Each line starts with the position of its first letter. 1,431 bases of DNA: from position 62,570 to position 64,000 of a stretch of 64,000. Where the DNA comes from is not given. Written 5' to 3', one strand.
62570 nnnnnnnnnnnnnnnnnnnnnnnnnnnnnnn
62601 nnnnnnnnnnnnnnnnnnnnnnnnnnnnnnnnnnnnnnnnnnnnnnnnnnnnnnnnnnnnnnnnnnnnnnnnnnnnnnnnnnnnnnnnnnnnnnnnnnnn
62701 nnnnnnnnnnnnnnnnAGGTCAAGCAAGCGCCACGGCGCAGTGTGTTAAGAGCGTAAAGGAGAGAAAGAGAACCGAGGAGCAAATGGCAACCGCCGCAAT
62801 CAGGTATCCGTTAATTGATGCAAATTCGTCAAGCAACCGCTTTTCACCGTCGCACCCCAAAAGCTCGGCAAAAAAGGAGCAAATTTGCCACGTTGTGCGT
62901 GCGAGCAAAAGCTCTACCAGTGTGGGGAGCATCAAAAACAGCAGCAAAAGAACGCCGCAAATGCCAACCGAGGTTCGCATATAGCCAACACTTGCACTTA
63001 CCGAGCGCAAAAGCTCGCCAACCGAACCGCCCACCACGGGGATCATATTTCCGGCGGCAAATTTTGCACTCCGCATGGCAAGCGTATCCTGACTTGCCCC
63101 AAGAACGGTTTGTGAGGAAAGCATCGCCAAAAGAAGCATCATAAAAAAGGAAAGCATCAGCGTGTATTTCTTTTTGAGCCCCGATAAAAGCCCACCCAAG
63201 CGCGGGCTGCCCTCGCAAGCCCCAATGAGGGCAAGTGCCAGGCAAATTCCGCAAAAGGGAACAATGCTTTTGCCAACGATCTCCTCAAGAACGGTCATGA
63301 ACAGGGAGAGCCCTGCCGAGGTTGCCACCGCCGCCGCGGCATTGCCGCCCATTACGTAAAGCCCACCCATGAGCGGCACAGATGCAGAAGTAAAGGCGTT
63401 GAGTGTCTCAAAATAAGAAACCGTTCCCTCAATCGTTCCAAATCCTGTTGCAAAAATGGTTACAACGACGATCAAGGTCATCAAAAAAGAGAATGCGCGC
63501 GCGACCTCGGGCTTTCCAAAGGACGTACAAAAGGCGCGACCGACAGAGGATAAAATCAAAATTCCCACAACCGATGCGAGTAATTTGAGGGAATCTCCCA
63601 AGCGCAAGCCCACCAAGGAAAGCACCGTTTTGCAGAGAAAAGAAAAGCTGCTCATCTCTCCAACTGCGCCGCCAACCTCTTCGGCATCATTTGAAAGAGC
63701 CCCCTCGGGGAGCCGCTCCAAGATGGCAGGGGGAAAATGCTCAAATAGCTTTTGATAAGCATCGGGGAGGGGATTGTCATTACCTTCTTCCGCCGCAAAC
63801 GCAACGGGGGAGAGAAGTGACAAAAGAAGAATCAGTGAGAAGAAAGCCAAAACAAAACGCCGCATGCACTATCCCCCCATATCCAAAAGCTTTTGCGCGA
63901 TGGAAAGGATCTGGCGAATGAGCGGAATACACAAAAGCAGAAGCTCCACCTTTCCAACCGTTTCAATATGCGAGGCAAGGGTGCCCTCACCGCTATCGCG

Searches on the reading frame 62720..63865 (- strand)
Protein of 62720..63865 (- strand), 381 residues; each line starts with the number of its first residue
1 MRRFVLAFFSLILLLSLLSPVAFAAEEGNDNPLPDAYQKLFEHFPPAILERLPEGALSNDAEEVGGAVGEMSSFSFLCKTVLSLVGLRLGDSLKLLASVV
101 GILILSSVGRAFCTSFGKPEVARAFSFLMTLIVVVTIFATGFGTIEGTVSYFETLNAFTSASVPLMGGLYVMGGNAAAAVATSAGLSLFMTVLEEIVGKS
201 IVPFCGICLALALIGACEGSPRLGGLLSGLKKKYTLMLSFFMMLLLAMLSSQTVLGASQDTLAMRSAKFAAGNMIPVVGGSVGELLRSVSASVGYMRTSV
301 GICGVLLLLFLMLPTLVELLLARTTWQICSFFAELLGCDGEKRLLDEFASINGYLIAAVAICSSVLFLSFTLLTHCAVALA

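Call 92: search_protein_families(library=pfam, proteins=[window:62720-63865:-], max_evalue=0.00001)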
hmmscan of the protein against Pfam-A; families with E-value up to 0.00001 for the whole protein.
window:62720-63865:- (381 aa): 1 family
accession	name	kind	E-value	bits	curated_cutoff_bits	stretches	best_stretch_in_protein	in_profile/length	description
PF09546.15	Spore_III_AE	-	1.3e-31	110.4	27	1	73-373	18-317/321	Stage III sporulation protein AE (spore_III_AE)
